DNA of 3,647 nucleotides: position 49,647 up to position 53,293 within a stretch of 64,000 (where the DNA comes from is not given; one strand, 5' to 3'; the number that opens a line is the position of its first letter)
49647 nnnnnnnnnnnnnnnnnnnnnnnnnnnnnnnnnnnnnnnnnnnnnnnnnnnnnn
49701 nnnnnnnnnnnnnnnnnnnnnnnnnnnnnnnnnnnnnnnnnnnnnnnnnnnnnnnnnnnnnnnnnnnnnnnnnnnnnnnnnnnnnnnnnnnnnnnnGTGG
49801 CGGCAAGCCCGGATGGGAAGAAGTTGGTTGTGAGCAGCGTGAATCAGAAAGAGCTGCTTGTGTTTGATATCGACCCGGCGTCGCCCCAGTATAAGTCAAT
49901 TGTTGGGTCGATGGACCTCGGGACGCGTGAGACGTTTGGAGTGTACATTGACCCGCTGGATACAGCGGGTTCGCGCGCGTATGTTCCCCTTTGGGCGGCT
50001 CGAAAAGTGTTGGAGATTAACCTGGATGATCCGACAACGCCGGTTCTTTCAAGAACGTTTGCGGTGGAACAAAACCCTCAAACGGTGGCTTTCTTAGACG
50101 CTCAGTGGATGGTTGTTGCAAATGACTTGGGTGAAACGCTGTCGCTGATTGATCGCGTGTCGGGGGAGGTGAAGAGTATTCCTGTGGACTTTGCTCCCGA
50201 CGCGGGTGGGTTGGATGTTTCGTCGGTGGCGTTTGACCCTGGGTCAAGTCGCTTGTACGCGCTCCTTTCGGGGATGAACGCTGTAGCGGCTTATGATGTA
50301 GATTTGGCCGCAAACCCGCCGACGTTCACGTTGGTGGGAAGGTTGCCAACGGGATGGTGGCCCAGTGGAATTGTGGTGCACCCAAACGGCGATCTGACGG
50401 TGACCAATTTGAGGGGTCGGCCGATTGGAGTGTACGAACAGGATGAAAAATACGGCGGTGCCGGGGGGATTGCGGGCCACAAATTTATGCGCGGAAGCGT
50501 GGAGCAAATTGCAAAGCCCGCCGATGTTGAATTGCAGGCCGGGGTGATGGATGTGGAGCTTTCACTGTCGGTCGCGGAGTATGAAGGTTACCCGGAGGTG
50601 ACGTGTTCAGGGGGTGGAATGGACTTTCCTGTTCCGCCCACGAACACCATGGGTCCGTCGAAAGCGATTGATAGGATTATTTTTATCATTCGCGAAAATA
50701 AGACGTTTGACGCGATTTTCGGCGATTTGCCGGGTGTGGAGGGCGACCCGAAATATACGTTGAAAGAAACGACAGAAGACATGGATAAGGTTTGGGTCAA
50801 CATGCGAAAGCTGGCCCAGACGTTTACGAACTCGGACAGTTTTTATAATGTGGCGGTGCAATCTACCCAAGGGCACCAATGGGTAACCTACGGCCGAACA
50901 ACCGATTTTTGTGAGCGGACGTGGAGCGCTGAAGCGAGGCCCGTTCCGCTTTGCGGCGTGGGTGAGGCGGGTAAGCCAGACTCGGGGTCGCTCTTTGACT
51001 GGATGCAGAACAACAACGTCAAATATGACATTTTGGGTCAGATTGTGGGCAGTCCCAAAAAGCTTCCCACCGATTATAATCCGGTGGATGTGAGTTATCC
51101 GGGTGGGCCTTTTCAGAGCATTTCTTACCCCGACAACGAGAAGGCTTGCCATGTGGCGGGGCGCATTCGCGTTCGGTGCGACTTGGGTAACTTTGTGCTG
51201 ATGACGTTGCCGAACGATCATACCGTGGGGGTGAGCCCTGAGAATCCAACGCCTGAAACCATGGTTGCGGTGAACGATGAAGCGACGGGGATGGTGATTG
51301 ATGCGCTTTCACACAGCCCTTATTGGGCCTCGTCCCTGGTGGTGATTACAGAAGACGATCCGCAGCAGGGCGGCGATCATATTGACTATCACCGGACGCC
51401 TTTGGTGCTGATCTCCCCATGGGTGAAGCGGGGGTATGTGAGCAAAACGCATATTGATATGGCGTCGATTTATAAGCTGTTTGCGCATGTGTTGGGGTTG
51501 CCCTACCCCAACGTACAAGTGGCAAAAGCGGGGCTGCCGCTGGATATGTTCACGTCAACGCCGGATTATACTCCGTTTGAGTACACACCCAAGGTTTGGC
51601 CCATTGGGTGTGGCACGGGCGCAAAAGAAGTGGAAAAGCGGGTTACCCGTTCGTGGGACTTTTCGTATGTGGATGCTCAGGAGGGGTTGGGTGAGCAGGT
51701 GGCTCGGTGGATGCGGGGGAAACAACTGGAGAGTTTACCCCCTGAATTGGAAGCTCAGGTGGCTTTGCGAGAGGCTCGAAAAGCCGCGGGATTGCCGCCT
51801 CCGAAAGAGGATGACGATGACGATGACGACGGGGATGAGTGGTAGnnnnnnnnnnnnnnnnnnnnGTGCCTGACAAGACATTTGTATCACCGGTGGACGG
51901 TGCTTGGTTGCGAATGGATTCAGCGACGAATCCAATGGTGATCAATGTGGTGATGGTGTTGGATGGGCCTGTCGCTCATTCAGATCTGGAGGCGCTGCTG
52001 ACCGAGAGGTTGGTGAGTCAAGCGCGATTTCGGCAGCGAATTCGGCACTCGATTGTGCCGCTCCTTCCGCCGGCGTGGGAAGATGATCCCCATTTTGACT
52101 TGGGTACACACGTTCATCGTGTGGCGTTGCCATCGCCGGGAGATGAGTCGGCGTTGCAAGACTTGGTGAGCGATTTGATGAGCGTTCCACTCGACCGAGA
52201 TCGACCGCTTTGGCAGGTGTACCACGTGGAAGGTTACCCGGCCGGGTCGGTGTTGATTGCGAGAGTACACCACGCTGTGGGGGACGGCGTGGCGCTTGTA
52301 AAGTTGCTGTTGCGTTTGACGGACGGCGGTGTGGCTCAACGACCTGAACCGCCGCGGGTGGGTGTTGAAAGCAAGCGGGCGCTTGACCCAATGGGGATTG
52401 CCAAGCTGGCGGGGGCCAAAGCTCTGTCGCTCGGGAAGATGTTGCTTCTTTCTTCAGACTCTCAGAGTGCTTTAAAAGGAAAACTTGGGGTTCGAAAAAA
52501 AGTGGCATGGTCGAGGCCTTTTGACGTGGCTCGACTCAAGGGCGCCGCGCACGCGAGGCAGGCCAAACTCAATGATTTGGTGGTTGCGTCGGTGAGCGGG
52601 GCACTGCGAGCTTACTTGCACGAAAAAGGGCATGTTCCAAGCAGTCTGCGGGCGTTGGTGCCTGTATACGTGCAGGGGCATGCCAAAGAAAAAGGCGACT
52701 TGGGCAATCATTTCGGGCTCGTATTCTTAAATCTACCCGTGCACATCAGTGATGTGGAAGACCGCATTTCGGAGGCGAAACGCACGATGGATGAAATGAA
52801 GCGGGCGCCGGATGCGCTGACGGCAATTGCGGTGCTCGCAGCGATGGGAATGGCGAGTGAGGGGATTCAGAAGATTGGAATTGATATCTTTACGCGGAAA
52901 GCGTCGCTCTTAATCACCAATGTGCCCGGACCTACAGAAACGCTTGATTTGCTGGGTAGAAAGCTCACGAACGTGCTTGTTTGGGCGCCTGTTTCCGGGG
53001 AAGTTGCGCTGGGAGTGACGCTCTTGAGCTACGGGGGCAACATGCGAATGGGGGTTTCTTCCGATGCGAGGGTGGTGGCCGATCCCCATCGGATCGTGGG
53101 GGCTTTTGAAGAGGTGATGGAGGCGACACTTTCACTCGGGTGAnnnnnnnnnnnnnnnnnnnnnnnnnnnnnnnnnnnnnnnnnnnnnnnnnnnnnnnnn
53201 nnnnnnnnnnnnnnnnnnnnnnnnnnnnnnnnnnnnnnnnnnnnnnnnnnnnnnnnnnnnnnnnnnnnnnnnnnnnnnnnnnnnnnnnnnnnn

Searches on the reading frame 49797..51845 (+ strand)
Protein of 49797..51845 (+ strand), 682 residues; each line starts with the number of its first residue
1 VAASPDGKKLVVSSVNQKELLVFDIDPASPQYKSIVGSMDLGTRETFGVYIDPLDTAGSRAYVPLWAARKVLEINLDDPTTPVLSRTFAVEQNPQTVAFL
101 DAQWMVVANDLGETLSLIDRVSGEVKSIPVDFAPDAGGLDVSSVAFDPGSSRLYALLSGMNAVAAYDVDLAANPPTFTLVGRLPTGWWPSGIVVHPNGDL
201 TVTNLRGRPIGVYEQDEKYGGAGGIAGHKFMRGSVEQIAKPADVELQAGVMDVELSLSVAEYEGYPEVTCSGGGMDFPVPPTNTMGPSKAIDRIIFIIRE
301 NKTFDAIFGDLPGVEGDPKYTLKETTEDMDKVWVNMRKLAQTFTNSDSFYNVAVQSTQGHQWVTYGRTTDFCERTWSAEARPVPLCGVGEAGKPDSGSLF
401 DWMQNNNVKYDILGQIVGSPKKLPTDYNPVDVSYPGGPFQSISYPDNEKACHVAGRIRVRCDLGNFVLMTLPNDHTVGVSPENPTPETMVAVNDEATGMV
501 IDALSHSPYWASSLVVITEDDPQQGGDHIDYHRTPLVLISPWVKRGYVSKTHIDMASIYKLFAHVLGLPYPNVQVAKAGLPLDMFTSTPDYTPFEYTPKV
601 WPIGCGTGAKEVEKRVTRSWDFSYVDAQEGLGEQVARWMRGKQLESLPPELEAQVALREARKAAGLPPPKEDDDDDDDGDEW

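Call 10: search_protein_families(library=pfam, proteins=[window:49797-51845:+], max_evalue=0.001)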
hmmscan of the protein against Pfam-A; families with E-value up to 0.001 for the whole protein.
window:49797-51845:+ (682 aa): 1 family
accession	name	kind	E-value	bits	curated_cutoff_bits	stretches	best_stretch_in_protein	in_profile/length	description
PF04185.19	Phosphoesterase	-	6.1e-13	49.1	23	2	488-568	256-355/356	Phosphoesterase family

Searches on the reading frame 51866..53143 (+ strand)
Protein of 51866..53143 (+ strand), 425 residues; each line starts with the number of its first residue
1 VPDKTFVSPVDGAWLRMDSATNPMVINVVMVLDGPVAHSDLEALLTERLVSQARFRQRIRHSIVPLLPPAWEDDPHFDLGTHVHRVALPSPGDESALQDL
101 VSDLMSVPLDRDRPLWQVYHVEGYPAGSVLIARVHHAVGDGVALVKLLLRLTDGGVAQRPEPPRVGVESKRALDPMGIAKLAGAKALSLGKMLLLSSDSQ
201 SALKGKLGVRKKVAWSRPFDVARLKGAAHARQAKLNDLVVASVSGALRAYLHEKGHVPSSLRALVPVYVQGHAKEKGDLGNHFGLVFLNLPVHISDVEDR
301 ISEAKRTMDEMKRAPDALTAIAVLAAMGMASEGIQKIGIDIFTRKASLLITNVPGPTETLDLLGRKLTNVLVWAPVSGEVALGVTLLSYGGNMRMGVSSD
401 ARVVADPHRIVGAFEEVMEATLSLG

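Call 10: search_protein_families(library=pfam, proteins=[window:51866-53143:+], max_evalue=0.001)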
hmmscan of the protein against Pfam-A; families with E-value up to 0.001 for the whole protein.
window:51866-53143:+ (425 aa): 2 families
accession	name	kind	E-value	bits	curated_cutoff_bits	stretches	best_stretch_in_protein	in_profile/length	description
PF03007.21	WS_DGAT_cat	-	1.1e-35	124.1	23.6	1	8-178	2-180/263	Wax ester synthase/diacylglycerol acyltransferase catalytic domain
PF06974.18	WS_DGAT_C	-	4.1e-35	121.4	20.7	1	280-419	2-142/145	WS/DGAT C-terminal domain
